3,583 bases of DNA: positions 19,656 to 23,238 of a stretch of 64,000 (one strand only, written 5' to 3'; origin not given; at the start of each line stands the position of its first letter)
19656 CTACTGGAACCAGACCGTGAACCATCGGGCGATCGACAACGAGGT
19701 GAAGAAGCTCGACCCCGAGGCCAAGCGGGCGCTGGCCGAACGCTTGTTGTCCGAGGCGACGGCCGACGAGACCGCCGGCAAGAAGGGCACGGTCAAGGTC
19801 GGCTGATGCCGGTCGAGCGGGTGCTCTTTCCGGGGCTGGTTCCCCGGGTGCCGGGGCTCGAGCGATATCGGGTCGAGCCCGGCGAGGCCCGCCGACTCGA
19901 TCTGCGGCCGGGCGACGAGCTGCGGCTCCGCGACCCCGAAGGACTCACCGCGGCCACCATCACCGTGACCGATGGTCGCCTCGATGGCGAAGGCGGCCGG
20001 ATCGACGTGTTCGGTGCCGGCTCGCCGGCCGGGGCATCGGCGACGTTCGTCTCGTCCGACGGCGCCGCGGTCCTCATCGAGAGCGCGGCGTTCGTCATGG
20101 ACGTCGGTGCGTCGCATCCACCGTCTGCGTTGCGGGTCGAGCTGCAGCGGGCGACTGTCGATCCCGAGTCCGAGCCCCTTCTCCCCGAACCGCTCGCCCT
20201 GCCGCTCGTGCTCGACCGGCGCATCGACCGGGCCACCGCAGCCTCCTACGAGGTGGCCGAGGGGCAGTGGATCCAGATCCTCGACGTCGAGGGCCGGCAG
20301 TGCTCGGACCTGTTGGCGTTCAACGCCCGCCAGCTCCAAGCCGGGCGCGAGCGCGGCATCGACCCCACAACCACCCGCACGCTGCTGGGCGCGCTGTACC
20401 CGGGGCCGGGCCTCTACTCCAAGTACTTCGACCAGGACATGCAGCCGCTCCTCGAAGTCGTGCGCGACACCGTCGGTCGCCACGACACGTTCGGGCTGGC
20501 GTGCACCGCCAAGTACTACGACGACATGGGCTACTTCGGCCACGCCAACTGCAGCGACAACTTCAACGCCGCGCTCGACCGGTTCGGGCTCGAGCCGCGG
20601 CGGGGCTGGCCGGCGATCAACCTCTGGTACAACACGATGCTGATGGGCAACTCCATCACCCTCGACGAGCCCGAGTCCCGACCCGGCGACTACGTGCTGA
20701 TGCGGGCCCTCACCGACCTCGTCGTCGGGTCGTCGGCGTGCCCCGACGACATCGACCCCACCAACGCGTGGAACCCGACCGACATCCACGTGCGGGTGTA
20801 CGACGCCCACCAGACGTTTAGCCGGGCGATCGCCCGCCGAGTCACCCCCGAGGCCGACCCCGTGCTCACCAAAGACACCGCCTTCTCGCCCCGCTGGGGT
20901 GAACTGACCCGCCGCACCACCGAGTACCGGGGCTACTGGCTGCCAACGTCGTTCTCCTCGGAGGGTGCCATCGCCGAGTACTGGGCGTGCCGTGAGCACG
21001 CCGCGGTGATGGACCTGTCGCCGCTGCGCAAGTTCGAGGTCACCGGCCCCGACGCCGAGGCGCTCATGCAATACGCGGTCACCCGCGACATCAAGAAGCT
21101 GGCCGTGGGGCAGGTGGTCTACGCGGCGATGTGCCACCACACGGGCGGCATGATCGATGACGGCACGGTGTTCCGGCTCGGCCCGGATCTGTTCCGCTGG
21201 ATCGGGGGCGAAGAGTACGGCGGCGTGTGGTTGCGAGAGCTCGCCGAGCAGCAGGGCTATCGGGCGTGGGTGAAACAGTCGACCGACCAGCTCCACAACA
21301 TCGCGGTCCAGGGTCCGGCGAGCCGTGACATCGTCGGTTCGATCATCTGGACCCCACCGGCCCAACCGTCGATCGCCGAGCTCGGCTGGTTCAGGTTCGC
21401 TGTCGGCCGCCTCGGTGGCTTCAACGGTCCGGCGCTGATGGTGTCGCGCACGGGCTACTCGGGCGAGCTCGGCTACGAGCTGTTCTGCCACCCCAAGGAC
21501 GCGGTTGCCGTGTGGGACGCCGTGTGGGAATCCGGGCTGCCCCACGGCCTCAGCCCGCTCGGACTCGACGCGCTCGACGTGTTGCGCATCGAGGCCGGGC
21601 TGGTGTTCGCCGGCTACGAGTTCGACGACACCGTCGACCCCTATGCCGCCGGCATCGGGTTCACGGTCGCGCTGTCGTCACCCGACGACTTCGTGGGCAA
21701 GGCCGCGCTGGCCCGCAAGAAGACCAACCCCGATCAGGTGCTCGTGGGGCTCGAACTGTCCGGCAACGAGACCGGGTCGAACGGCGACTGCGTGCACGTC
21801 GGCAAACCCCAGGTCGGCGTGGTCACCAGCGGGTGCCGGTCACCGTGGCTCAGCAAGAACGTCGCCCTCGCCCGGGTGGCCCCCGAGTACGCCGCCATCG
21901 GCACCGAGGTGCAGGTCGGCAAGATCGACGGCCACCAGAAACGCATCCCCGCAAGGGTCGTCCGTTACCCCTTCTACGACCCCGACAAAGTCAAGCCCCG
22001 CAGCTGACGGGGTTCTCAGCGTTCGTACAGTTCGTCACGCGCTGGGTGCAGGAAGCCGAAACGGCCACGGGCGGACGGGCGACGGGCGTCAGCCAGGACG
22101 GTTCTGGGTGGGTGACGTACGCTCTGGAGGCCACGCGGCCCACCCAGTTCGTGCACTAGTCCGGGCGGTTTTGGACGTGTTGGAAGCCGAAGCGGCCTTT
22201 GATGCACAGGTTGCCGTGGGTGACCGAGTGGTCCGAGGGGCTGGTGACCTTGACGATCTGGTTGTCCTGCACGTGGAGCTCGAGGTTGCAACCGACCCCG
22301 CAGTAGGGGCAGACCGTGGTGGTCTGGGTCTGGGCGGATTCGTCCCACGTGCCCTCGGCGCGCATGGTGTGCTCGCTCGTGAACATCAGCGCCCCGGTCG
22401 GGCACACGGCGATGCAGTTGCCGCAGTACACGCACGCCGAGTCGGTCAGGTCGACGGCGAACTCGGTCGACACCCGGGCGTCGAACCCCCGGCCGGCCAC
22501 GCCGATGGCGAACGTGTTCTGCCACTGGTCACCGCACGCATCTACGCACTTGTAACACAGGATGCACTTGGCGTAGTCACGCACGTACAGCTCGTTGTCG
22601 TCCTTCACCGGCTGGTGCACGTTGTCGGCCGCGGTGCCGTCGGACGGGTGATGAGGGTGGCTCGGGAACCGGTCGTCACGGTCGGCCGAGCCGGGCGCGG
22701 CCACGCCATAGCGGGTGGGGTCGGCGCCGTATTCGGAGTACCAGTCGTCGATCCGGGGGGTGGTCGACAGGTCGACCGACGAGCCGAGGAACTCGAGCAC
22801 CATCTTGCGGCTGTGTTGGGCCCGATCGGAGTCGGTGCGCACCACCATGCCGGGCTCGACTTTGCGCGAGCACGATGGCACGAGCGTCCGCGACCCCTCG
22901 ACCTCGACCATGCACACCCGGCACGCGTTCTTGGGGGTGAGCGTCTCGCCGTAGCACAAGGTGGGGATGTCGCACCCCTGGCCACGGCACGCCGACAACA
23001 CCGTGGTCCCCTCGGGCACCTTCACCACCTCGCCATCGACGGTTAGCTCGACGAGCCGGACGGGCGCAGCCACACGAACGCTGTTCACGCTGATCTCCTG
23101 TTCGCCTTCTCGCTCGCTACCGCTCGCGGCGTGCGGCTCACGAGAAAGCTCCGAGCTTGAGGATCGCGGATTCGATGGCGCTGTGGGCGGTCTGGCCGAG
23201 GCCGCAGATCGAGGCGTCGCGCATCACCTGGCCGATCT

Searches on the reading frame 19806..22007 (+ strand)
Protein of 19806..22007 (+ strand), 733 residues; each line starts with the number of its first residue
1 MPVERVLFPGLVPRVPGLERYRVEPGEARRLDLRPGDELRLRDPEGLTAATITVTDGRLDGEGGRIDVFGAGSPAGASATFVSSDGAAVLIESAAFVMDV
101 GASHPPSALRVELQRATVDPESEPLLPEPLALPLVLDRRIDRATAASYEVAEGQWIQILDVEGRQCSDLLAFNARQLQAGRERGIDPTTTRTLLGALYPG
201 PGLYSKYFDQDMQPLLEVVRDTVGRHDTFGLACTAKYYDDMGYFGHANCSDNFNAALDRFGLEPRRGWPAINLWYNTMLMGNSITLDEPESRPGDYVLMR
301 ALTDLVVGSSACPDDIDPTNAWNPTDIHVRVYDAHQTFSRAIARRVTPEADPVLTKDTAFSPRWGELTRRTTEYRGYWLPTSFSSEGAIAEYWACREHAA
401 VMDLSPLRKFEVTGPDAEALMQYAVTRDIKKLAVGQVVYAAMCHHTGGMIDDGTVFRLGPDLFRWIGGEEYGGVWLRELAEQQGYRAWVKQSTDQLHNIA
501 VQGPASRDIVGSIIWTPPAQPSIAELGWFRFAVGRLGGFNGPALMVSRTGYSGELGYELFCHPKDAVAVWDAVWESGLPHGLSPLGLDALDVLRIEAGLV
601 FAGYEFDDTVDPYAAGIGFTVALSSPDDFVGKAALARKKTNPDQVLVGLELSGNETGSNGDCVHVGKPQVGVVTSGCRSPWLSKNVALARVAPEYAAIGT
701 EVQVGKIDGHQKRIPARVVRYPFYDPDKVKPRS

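Call 7: search_protein_families(library=pfam, proteins=[window:19806-22007:+], max_evalue=0.01)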
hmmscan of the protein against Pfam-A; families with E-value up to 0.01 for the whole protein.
window:19806-22007:+ (733 aa): 3 families
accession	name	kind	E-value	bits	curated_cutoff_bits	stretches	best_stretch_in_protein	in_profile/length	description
PF01571.26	GCV_T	-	2.8e-64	217.3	25.6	1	366-619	7-254/255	Aminomethyltransferase folate-binding domain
PF09347.15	DUF1989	-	4.8e-44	150.4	27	1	140-306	3-168/168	Domain of unknown function (DUF1989)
PF08669.17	GCV_T_C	-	1.5e-18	66.9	25.9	1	646-725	3-80/80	Glycine cleavage T-protein C-terminal barrel domain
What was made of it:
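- On TMAO demethylase (Tdm): Pfam places DUF1989 at 140-306, GCV_T at 366-619 and GCV_T_C at 646-725 (call 7).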

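Call 8: search_protein_families(library=ncbifam, proteins=[window:19806-22007:+], max_evalue=0.01)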
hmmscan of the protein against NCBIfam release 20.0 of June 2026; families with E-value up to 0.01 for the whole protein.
window:19806-22007:+ (733 aa): 11 families
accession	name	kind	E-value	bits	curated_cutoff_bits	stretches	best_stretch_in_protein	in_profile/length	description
NF053776.1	TmaoDeMthMsil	equivalog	0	1112.3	1100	1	66-732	99-762/763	trimethylamine N-oxide demethylase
NF001567.0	PRK00389.1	subfamily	3.5e-76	256.5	300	1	356-728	4-357/359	glycine cleavage system aminomethyltransferase GcvT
TIGR00528.1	gcvT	equivalog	2.9e-63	214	235.85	1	358-724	4-360/362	glycine cleavage system aminomethyltransferase GcvT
TIGR01372.1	soxA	subfamily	1.7e-48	165.1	1164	1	389-728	647-991/996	sarcosine oxidase subunit alpha family protein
NF010093.0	PRK13579.1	equivalog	4.5e-42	144.2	459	1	369-725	23-365/371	glycine cleavage system aminomethyltransferase GcvT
NF009133.0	PRK12486.1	equivalog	8.5e-42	143.4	410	1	374-711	32-359/369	dimethylsulfoniopropionate demethylase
TIGR03424.1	urea_degr_1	equivalog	1.8e-24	86.5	284.7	1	135-331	3-197/198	urea amidolyase associated protein UAAP2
TIGR03425.1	urea_degr_2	hypoth_equivalog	7.2e-19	67.9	205.95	1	138-351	5-222/233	urea amidolyase associated protein UAAP1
NF047633.1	SyrngDmethDesA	equivalog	1.4e-09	37.1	800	1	407-599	56-249/453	syringate O-demethylase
NF047885.1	VanMgalDeMLigM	equivalog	5.6e-08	32.2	580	1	390-600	37-251/461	vanillate/3-O-methylgallate O-demethylase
NF007110.0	PRK09559.1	equivalog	0.00057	18.9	219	1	409-470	29-89/327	tRNA-modifying protein YgfZ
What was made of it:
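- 19806..22007 (+): TMAO demethylase Tdm (733 aa; DUF1989 Zn core plus a GcvT THF-binding domain). Its start overlaps the upstream stop codon by one base (TGATG). NF053776 scores 1112.3 bits against a cut-off of 1100 (call 8).
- On TMAO demethylase (Tdm): The score is 1112.3 bits against a cut-off of 1100, with profile positions 99-762 of 763 matched (call 8).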

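Call 14: search_solved_structures(query=window:19806-22007:+, max_evalue=0.00001, show_alignments=1)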
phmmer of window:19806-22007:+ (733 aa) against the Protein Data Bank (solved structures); distinct sequences matched with E-value up to 0.00001: 19.
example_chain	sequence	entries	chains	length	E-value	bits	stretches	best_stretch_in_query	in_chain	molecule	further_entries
9q59_A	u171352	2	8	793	3.5e-253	845.7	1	62-733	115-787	trimethylamine N-oxide demethylase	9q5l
9q5a_A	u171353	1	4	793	5.7e-251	838.4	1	62-733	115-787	Trimethylamine N-oxide Demethylase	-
1yx2_A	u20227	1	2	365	2.1e-53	185.1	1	358-724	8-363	Aminomethyltransferase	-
1woo_A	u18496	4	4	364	3.4e-47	164.6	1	362-725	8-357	Aminomethyltransferase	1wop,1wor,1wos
1vlo_A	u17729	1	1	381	2.8e-37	131.8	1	369-699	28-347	Aminomethyltransferase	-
3a8i_A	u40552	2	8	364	3.3e-37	131.6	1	370-699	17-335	Aminomethyltransferase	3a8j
3a8k_A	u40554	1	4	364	1.6e-36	129.3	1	370-699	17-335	Aminomethyltransferase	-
1pj5_A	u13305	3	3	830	2.7e-35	125.2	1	381-730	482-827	N,N-dimethylglycine oxidase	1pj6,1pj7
3gsi_A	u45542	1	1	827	3.5e-34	121.5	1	381-730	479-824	N,N-dimethylglycine oxidase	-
5l46_A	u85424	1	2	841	9.3e-33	116.8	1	362-723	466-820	Dimethylglycine dehydrogenase, mitochondrial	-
1v5v_A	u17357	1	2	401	1.2e-32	116.5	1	366-728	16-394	aminomethyltransferase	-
4pab_A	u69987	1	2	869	3.5e-30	108.3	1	362-724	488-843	Dimethylglycine dehydrogenase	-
4p9s_A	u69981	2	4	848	1e-29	106.8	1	362-724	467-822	Dimethylglycine dehydrogenase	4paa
1vrq_A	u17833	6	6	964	5.7e-28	101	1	385-643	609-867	Sarcosine oxidase alpha subunit | Subunit alpha of sarcosine oxidase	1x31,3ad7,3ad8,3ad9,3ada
2gag_A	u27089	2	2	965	2.2e-26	95.8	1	387-639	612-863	heterotetrameric sarcosine oxidase alpha-subunit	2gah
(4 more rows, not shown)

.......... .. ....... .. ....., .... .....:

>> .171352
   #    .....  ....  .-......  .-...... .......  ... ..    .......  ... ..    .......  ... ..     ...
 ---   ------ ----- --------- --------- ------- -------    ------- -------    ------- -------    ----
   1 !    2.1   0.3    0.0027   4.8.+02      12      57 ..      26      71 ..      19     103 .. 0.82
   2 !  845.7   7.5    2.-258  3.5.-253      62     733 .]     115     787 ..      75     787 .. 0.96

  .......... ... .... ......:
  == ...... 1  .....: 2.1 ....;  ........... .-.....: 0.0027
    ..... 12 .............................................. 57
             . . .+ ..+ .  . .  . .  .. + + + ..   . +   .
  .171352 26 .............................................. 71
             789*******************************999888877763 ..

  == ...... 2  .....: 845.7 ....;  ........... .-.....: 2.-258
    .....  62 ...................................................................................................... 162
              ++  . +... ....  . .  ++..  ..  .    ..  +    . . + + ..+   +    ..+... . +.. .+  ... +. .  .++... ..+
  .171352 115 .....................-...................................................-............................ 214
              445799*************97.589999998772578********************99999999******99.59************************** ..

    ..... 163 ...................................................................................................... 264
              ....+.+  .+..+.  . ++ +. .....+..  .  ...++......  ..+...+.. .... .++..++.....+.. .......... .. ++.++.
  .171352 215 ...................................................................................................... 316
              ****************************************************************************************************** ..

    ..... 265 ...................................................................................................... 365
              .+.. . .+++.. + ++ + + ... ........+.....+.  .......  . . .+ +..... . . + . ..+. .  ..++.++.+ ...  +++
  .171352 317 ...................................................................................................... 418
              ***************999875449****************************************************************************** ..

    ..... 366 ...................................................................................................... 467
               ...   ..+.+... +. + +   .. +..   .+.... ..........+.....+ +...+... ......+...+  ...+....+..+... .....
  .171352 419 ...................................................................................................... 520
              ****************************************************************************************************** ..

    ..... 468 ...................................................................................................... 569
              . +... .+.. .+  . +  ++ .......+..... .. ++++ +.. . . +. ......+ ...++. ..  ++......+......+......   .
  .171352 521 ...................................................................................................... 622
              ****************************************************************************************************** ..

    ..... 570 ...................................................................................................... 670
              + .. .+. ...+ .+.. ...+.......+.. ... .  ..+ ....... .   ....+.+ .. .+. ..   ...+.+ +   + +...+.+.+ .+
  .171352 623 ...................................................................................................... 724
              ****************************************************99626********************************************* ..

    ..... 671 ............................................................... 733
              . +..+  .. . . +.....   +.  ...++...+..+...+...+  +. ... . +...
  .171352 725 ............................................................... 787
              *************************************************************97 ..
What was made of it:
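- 19806..22007 (+): PDB 9q59 gives E = 3.5e-253 over residues 62-733 (call 14).
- On TMAO demethylase (Tdm): PDB 9q59, 9q5l and 9q5a align to residues 62-733 with E = 3.5e-253 (call 14).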

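Call 48: search_dna_similar(query=window:19806-22007:+, collection=plasmids, mode=protein, max_rows=25, max_evalue=1e-50)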
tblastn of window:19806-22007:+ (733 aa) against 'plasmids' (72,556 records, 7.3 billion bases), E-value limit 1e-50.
Records with a match: 139; places in all: 139; records where one place covers at least 80% of the query: 136.
Best place of each record, by identity: 60-80% 5; <60% 134.
By first word of the organism name: Rhizobium 95; Acinetobacter 20; Paracoccus 10; Thioclava 3; Sinorhizobium 2; Shinella 1; Aquabacterium 1; Phyllobacterium 1; Methylobacterium 1; Ponticoccus 1; and 4 more.
By predicted mobility (MOB-suite, as given by PLSDB): non-mobilizable 72; mobilizable 51; conjugative 16.
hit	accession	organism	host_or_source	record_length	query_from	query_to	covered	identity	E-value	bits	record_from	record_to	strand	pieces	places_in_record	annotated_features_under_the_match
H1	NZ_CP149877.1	Rhizobium sp. T1473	-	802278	68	733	91%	60.0%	0e+0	785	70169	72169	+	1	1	none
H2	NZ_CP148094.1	Rhizobium sp. T1470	-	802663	68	733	91%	60.0%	0e+0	785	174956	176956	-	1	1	none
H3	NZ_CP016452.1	Sinorhizobium sp. RAC02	Microbial isolate,Algal phycosphere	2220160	6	733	99%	54.8%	0e+0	793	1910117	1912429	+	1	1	none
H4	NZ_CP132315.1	Shinella oryzae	Homo sapiens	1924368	6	731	99%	54.5%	0e+0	785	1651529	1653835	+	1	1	none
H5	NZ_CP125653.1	Rhizobium sp. BT04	Phaseolus vulgaris,Pure culture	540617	6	733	99%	54.3%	0e+0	779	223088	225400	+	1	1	DUF1989 domain-containing protein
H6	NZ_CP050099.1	Rhizobium leguminosarum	Trifolium pratense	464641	6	733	99%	54.1%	0e+0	788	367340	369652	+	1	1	DUF1989 domain-containing protein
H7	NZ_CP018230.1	Rhizobium leguminosarum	Vavilovia formosa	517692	6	733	99%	54.1%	0e+0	783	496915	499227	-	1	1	DUF1989 domain-containing protein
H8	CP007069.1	Rhizobium leguminosarum bv. trifolii CB782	plant root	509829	6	733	99%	54.1%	0e+0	776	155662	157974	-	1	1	aminomethyltransferase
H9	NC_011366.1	Rhizobium leguminosarum bv. trifolii WSM2304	-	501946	64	733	91%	58.6%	0e+0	778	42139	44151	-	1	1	DUF1989 domain-containing protein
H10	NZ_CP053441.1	Rhizobium brockwellii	Trifolium repens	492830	6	733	99%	53.9%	0e+0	795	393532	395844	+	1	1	DUF1989 domain-containing protein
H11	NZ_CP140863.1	Rhizobium leguminosarum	Trifolium pratense,whole organism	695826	6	733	99%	53.9%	0e+0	787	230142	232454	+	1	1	DUF1989 domain-containing protein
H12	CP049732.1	Rhizobium leguminosarum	Pisum sativum,Pisum sativum nodules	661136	6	733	99%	53.9%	0e+0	785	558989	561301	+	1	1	DUF1989 domain-containing protein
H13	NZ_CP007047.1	Rhizobium leguminosarum bv. trifolii WSM1689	root nodule of Trifolium uniflorum ...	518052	6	733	99%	53.9%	0e+0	784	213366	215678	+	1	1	DUF1989 domain-containing protein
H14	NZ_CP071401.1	Rhizobium leguminosarum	lentil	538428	6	733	99%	53.9%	0e+0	783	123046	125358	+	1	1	DUF1989 domain-containing protein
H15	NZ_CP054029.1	Rhizobium hidalgonense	Pisum sativum l. (pea),Pure culture,Pea ...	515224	6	733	99%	53.9%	0e+0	776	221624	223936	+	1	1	DUF1989 domain-containing protein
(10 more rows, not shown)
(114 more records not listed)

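Call 64: get_annotated_region(hit=H6, flank=12000)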
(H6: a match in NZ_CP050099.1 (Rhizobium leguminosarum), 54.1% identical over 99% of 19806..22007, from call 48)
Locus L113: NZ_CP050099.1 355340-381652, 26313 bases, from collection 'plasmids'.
description: Rhizobium leguminosarum bv. trifolii strain 9B plasmid pRL9b5, complete sequence
organism: Rhizobium leguminosarum (NCBI taxid 386)
taxonomy: Bacteria; Pseudomonadota; Alphaproteobacteria; Hyphomicrobiales; Rhizobiaceae; Rhizobium; Rhizobium leguminosarum
host: -; source: Trifolium pratense; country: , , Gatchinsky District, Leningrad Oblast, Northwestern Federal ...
typing (MOB-suite, as given by PLSDB): non-mobilizable
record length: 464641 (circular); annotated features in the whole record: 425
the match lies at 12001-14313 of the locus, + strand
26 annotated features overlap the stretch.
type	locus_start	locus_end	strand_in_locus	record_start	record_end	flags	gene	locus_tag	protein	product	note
CDS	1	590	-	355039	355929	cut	-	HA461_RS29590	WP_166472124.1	haloalkane dehalogenase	-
CDS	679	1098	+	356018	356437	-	-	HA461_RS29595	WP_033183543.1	MarR family winged helix-turn-helix transcriptional regulator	GO:0006355 - regulation of DNA-templated transcription [Evidence IEA]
CDS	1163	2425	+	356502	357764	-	-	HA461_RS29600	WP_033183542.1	NAD(P)/FAD-dependent oxidoreductase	-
CDS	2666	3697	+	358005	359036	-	-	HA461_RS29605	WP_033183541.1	aldo/keto reductase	-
CDS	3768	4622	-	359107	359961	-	-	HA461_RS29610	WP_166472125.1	helix-turn-helix transcriptional regulator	GO:0006355 - regulation of DNA-templated transcription [Evidence IEA]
CDS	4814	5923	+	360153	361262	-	-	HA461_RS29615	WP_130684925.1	ABC transporter ATP-binding protein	-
CDS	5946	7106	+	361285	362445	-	-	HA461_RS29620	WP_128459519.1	spermidine/putrescine ABC transporter substrate-binding protein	GO:0015846 - polyamine transport [Evidence IEA]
CDS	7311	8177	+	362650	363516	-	-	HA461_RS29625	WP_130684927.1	ABC transporter permease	GO:0055085 - transmembrane transport [Evidence IEA]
CDS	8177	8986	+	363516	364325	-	-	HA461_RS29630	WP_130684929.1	ABC transporter permease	GO:0055085 - transmembrane transport [Evidence IEA]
CDS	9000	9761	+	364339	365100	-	-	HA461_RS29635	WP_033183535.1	SDR family oxidoreductase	-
CDS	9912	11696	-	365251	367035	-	-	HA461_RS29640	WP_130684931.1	APC family permease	-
CDS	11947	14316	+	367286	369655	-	-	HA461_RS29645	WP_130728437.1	DUF1989 domain-containing protein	-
CDS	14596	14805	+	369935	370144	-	-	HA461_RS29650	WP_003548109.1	cold-shock protein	-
CDS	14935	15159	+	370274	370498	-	-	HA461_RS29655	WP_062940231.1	hypothetical protein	-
CDS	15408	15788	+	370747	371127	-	-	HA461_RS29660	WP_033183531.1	DUF6481 family protein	-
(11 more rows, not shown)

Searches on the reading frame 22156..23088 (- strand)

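Call 11: search_protein_families(library=pfam, proteins=[window:22156-23088:-], max_evalue=0.001)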
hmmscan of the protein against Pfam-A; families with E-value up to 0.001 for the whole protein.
window:22156-23088:- (310 aa): 9 families
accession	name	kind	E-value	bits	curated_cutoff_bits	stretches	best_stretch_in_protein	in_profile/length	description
PF13510.11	Fer2_4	-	1.8e-21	76.4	22.8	1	12-87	3-81/82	2Fe-2S iron-sulfur cluster binding domain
PF04879.21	Molybdop_Fe4S4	-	9.1e-21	74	22.7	1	256-307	4-55/55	Molybdopterin oxidoreductase Fe4S4 domain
PF12838.12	Fer4_7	-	2.9e-09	37.7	27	1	174-233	1-52/52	4Fe-4S dicluster domain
PF22117.2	Fer4_Nqo3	-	9.7e-08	32.5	27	1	172-234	8-66/67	NADH-quinone oxidoreductase subunit 3, ferredoxin-like domain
PF00037.32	Fer4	-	4e-07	30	21.1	1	217-234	6-23/24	4Fe-4S binding domain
PF13187.11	Fer4_9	-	9.8e-06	25.9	27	1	174-233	1-51/52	4Fe-4S dicluster domain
PF13237.11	Fer4_10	-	2.5e-05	24.6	25.5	0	215-267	5-48/53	4Fe-4S dicluster domain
PF14697.11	Fer4_21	-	7.8e-05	23.2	35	1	172-232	5-55/59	4Fe-4S dicluster domain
PF13484.11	Fer4_16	-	0.00014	23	30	0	219-250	2-32/66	4Fe-4S double cluster binding domain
